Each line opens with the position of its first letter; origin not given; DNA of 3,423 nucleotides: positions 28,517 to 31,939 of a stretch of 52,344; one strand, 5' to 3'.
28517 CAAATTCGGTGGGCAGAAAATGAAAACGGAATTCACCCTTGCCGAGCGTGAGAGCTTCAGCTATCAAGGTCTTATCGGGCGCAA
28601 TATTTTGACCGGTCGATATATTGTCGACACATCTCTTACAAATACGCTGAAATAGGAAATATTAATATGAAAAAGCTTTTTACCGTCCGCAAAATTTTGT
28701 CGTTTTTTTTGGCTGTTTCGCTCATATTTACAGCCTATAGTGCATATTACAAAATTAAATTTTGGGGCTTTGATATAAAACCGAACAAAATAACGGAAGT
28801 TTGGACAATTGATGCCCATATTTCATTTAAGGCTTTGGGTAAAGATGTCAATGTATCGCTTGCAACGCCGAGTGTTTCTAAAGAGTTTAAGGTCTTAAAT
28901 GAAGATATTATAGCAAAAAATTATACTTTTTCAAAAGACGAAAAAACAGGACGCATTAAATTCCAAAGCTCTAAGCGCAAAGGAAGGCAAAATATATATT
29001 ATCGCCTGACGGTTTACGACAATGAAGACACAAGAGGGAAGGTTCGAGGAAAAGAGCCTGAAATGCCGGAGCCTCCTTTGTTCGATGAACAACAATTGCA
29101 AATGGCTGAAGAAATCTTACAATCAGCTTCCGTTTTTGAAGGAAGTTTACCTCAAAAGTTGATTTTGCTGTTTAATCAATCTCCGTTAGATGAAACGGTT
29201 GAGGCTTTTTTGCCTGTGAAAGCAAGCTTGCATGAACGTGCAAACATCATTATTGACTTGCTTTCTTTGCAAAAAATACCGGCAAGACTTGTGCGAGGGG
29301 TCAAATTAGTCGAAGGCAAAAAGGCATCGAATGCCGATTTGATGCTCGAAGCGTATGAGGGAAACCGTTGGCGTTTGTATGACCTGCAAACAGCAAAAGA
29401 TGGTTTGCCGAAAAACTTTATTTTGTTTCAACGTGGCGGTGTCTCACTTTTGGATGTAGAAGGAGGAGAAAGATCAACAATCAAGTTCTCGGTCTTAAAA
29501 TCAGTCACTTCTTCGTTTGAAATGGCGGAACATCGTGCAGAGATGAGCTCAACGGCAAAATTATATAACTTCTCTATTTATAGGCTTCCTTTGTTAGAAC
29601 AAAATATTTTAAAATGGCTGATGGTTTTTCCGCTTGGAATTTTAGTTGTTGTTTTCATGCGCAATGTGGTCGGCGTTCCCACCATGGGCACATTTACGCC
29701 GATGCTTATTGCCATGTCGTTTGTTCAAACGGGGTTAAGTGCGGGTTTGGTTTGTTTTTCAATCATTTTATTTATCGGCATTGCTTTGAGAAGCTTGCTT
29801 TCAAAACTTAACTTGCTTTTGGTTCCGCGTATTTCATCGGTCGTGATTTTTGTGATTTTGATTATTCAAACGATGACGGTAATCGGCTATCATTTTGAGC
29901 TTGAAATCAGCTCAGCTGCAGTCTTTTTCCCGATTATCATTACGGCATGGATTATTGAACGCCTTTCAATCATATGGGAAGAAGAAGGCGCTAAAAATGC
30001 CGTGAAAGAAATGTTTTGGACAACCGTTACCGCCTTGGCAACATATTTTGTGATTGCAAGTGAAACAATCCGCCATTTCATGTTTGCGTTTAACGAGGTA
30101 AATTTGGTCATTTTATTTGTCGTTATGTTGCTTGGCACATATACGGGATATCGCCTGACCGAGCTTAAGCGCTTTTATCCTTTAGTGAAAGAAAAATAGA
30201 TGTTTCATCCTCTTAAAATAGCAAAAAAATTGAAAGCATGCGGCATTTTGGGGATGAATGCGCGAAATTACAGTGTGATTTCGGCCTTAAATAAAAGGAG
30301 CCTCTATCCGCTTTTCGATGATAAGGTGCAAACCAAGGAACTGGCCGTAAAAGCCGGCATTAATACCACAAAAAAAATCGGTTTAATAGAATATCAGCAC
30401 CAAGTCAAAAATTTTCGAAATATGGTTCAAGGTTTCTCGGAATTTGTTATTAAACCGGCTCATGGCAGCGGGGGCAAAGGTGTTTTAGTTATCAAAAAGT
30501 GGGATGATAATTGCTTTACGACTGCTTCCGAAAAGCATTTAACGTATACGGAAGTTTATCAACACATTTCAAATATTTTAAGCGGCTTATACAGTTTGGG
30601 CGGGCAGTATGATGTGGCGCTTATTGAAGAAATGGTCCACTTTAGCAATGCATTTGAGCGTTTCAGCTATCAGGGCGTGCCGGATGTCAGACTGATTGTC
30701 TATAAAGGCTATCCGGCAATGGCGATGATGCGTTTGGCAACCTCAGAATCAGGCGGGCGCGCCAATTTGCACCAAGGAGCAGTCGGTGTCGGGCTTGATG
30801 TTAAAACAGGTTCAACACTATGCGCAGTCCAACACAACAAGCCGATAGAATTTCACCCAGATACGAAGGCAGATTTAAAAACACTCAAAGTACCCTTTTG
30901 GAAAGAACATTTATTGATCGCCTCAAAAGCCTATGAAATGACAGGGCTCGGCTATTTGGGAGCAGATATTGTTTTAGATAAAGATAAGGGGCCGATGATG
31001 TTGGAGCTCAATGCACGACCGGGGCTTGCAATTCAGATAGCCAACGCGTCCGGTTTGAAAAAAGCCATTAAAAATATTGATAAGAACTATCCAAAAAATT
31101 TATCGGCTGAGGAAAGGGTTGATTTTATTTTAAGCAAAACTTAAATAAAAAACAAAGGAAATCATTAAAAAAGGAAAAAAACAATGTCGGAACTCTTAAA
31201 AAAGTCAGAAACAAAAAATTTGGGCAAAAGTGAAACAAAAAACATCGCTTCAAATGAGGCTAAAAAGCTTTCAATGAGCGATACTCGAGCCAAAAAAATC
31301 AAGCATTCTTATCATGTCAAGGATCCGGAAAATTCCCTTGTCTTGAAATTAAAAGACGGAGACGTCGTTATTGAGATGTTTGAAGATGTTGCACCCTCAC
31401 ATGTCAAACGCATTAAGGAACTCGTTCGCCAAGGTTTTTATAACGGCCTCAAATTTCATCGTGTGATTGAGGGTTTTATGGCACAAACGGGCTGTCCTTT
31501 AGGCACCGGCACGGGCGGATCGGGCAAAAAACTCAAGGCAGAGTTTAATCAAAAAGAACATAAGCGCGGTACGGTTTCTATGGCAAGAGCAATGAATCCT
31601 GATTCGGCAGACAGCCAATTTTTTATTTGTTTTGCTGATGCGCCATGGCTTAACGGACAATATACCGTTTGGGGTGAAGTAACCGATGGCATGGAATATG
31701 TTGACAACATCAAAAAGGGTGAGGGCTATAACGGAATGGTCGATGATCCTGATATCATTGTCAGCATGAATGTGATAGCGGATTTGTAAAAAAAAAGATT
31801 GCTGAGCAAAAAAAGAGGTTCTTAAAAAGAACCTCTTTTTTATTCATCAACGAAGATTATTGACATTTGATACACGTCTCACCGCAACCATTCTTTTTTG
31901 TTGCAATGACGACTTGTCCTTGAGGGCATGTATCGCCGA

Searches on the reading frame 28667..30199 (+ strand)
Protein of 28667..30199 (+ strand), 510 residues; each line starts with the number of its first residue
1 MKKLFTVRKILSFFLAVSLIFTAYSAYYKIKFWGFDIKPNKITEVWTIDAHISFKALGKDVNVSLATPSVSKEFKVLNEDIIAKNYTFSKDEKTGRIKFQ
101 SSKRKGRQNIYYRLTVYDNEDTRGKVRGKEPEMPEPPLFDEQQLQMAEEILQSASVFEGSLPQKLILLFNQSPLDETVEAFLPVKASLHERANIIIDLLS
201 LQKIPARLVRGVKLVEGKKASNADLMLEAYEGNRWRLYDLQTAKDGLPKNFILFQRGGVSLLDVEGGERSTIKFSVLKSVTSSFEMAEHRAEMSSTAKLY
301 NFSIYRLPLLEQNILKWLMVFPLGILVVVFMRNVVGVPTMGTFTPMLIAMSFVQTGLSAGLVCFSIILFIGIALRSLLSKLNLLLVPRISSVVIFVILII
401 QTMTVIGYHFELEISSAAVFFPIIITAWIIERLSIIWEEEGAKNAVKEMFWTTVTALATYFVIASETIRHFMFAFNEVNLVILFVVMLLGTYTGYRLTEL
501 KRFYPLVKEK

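Call 38: search_protein_families(library=pfam, proteins=[window:28667-30199:+], max_evalue=0.00001)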
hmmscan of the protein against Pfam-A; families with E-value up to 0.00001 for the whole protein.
window:28667-30199:+ (510 aa): 2 families
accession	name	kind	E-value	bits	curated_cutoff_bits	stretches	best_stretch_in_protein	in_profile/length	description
PF14402.11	7TM_transglut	-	1.5e-81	274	25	1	260-506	2-247/248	7 transmembrane helices usually fused to an inactive transglutaminase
PF14400.11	Transglut_i_TM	-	5.6e-26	91.9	25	1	28-180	1-156/161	Inactive transglutaminase fused to 7 transmembrane helices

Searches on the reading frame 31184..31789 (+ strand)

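Call 40: search_protein_families(library=pfam, proteins=[window:31184-31789:+], max_evalue=0.00001)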
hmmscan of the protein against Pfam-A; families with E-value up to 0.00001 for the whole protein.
window:31184-31789:+ (201 aa): 1 family
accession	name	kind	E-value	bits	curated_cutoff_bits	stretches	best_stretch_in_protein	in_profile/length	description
PF00160.26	Pro_isomerase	-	1.6e-43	149.1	21.7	1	54-196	4-158/159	Cyclophilin type peptidyl-prolyl cis-trans isomerase/CLD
